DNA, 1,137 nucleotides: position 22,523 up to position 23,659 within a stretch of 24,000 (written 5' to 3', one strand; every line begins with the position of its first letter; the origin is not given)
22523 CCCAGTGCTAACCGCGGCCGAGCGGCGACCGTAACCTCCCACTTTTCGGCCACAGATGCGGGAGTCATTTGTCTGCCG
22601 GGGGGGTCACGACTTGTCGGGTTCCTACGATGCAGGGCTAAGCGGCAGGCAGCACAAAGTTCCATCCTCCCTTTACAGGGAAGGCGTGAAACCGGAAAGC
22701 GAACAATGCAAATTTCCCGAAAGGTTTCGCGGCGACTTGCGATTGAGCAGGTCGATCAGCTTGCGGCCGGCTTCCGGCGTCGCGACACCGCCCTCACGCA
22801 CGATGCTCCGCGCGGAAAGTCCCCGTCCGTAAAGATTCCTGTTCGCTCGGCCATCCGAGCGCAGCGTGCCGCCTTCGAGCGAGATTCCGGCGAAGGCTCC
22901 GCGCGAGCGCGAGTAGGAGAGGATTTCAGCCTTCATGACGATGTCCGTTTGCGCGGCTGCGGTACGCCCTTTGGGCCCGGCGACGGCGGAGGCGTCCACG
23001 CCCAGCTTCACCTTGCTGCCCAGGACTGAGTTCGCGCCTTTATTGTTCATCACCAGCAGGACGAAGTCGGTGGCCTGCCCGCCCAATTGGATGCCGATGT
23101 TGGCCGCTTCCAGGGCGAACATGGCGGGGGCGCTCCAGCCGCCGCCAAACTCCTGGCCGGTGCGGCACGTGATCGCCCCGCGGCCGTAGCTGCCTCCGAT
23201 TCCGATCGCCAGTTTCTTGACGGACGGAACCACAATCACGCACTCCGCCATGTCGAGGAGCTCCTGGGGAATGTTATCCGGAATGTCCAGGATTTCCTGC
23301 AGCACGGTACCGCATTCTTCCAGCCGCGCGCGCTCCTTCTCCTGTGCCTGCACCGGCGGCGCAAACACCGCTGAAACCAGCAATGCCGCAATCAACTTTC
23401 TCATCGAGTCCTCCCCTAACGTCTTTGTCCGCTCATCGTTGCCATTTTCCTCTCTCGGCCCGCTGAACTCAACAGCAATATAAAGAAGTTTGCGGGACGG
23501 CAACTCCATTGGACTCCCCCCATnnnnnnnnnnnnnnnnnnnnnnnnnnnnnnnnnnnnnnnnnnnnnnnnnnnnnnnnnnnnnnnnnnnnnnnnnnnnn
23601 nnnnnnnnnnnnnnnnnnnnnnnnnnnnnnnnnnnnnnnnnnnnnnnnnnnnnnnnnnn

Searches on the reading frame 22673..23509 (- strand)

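Call 6: search_protein_families(library=pfam, proteins=[window:22673-23509:-], max_evalue=0.001)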
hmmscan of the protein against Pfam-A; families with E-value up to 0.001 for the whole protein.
window:22673-23509:- (278 aa): 1 family
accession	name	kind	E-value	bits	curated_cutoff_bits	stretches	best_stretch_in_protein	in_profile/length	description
PF04366.17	Ysc84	-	1.8e-32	112.2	25.1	1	136-257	3-126/127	Las17-binding protein actin regulator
